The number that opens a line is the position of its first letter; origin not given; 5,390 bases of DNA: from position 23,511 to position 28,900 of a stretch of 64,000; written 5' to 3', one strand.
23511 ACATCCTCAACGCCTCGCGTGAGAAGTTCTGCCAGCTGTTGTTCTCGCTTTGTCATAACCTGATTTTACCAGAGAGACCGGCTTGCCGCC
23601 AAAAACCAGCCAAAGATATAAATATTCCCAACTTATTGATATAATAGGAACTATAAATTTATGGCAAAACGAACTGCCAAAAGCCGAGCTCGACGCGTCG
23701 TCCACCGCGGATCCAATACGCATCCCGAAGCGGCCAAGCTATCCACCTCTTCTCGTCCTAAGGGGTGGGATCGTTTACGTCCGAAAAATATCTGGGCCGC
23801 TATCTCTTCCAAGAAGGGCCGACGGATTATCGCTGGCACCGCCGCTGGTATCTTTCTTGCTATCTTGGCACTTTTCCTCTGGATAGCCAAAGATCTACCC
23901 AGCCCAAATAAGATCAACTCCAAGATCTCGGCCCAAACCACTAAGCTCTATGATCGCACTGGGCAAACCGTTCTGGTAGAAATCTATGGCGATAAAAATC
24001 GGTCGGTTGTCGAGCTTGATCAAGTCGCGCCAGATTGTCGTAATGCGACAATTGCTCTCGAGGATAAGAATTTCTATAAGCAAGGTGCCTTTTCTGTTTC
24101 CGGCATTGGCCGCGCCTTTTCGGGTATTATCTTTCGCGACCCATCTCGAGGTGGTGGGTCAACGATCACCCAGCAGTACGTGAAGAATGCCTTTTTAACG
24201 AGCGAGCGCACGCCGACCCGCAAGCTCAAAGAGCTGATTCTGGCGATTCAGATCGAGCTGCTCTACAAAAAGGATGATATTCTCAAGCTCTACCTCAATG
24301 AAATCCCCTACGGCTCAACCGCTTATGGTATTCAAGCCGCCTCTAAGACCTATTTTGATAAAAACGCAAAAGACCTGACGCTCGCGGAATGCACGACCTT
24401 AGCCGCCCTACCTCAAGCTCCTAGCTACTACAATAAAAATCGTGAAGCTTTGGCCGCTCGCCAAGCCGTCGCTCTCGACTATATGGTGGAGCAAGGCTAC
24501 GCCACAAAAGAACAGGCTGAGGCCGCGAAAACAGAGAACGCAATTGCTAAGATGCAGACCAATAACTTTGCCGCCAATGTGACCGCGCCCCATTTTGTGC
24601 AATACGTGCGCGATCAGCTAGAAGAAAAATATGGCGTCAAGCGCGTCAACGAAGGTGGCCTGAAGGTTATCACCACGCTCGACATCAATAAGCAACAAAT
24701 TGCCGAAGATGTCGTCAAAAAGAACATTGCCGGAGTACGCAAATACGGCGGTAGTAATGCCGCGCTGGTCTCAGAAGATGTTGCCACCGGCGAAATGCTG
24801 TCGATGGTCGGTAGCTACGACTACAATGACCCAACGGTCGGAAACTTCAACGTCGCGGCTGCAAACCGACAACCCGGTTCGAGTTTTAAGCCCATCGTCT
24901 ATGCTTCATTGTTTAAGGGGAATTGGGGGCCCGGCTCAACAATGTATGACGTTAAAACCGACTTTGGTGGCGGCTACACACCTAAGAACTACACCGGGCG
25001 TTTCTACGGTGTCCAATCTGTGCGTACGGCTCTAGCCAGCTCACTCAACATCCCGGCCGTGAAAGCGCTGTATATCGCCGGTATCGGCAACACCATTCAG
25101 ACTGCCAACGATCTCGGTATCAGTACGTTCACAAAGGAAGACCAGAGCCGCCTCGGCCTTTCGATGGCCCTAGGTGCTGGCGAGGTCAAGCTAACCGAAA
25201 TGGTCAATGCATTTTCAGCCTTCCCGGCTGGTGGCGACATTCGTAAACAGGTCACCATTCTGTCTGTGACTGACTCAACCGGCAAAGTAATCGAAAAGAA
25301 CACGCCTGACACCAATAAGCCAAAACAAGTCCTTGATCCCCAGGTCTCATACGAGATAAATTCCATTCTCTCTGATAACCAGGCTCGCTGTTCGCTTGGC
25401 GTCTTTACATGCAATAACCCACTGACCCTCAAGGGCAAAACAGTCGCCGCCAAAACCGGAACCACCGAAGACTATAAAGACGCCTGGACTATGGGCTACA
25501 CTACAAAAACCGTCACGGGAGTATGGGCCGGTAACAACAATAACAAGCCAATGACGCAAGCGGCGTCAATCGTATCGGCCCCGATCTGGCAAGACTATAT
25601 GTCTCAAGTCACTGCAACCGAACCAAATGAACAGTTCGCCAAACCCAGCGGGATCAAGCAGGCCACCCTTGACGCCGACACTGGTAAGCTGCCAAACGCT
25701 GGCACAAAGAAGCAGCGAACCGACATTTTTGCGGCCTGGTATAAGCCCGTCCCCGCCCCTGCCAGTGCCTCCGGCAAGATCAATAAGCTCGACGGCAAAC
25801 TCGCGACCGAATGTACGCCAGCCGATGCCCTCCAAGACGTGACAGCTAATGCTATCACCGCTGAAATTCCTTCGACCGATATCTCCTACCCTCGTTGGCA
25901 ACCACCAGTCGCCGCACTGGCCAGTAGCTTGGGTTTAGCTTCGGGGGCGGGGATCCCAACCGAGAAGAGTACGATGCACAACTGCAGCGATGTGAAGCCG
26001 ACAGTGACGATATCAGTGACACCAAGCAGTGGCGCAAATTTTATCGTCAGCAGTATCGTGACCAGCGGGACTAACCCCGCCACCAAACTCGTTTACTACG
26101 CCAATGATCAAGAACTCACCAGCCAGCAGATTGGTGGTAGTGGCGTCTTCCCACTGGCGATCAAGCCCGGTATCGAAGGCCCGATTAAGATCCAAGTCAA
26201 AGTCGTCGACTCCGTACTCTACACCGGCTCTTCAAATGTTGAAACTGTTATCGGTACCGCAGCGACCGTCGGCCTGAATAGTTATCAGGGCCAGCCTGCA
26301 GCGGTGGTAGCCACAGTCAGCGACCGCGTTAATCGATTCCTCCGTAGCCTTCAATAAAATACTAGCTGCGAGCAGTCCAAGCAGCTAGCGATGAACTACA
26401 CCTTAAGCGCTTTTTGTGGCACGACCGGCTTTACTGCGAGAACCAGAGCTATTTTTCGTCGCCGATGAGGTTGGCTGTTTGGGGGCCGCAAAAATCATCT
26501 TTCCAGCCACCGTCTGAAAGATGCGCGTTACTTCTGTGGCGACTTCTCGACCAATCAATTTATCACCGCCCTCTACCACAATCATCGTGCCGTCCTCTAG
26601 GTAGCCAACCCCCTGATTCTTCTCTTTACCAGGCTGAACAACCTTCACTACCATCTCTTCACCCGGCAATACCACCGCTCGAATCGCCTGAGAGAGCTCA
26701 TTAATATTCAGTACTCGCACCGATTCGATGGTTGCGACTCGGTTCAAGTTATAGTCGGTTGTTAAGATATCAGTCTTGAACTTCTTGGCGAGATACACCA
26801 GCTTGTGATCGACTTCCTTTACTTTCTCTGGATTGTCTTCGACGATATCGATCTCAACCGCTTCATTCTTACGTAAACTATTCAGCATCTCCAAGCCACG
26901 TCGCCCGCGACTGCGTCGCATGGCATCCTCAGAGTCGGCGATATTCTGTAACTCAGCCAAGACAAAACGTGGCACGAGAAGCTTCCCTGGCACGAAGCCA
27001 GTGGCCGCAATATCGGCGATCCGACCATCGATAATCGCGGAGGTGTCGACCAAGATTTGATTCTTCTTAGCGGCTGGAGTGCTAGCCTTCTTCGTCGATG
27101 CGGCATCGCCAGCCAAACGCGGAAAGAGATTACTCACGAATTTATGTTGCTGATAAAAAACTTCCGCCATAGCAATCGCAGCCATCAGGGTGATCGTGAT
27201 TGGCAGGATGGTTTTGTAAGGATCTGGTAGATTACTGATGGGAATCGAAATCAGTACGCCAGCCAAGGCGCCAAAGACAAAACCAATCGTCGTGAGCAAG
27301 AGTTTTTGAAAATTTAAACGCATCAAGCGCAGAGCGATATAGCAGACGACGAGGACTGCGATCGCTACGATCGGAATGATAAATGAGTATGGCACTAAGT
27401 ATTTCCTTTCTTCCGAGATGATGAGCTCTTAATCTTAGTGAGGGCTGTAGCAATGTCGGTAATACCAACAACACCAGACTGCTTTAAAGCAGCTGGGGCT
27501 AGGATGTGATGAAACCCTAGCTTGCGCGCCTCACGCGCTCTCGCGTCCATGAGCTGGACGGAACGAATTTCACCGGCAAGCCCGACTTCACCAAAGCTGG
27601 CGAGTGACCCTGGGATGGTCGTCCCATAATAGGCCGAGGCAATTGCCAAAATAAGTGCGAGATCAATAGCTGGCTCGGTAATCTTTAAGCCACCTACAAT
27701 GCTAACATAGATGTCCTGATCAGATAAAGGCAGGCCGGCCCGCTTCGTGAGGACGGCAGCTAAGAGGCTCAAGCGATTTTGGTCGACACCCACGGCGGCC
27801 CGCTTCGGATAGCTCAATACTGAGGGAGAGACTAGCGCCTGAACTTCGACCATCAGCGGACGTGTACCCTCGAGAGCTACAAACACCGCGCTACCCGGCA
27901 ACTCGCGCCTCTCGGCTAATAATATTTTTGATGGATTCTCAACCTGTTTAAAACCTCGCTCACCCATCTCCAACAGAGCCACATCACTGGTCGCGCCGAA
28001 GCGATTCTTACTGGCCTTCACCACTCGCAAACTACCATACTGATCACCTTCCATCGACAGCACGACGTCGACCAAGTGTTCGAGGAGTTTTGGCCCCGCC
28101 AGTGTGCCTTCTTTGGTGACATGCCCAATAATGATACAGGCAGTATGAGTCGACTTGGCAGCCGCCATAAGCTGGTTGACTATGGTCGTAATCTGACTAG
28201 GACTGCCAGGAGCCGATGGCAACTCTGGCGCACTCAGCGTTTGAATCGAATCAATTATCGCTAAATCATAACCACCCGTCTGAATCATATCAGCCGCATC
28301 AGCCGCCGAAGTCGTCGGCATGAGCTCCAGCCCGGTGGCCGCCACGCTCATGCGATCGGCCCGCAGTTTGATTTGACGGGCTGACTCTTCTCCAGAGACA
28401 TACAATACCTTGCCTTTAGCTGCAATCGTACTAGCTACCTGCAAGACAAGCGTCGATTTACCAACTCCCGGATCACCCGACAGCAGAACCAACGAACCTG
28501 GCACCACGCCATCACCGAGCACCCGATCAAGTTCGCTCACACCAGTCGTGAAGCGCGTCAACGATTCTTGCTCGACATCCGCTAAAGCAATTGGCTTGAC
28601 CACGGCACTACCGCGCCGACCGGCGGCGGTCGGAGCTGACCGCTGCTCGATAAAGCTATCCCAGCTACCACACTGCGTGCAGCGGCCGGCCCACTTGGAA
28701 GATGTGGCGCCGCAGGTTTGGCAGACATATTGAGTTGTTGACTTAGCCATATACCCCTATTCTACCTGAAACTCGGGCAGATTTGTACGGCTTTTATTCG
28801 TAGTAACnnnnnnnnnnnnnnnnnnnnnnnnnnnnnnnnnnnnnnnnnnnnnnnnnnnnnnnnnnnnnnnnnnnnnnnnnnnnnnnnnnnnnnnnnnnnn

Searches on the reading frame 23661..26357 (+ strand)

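Call 59: search_protein_families(library=ncbifam, proteins=[window:23661-26357:+], max_evalue=1e-10)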
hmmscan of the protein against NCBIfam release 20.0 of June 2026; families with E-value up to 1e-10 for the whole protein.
window:23661-26357:+ (898 aa): 13 families
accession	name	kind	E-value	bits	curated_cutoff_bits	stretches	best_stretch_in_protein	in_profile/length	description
TIGR02074.1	PBP_1a_fam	subfamily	2e-142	475.7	508.75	1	113-651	1-533/535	PBP1A family penicillin-binding protein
NF051885.1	tranpepglycosPbpC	equivalog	5.9e-118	395.1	900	1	76-673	39-616/632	multimodular transpeptidase-transglycosylase PbpC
TIGR02073.1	PBP_1c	equivalog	1.9e-114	383.8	494.2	1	89-750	7-639/728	penicillin-binding protein 1C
TIGR02071.1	PBP_1b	equivalog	3.6e-83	280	717.75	1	111-681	144-711/729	penicillin-binding protein 1B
NF008643.0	PRK11636.1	equivalog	1.8e-76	258.1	1263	1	67-357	21-308/850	peptidoglycan glycosyltransferase/peptidoglycan DD-transpeptidase MrcA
NF038276.1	strep_PBP2A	exception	5.5e-74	249.7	1100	1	67-676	53-662/716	penicillin-binding protein PBP2A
NF011423.0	PRK14850.1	equivalog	1.2e-62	212.4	1275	1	129-693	172-732/764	penicillin-binding protein 1b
NF007061.0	PRK09506.1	equivalog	1.7e-62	211.4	1120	1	128-674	225-768/825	bifunctional glycosyl transferase/transpeptidase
NF008414.0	PRK11240.1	equivalog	8.6e-59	199.3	1121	1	114-646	64-560/774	peptidoglycan glycosyltransferase PbpC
NF038272.1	strep_PBP1A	exception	1.2e-55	189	1075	1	67-666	25-646/658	penicillin-binding protein PBP1A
NF038274.1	strep_PBP1B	exception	1.6e-47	162.3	1225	2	101-260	69-233/745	penicillin-binding protein PBP1B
TIGR02070.1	mono_pep_trsgly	equivalog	2.1e-37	128.8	182.65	1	113-272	54-215/224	monofunctional biosynthetic peptidoglycan transglycosylase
NF010008.0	PRK13481.1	equivalog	2e-33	115.8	270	1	113-291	79-265/269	glycosyltransferase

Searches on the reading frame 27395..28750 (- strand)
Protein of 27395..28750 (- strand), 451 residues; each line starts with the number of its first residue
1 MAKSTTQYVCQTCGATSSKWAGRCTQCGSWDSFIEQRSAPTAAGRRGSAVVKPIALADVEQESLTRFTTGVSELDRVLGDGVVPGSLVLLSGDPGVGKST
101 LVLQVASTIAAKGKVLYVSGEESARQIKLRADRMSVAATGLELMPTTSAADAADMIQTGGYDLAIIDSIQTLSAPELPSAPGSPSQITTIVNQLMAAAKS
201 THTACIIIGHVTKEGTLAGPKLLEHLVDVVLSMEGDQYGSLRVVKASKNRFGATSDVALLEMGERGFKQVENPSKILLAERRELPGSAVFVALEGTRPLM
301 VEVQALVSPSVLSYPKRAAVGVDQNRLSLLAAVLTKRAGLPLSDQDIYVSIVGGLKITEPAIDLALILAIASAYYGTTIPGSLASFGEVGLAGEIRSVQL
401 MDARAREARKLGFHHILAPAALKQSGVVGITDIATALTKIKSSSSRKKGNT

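Call 59: search_protein_families(library=ncbifam, proteins=[window:27395-28750:-], max_evalue=1e-10)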
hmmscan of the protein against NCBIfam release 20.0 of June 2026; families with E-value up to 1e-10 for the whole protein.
window:27395-28750:- (451 aa): 3 families
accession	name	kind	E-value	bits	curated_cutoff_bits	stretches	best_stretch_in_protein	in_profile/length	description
TIGR00416.1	sms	equivalog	1.9e-156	521.4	403.05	1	1-424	1-435/454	DNA repair protein RadA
NF006799.0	PRK09302.1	equivalog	1e-11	44.1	408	1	52-131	239-320/515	circadian clock protein KaiC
TIGR03600.1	phage_DnaB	exception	3e-11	43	498.65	1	59-143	168-251/421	phage replicative helicase, DnaB family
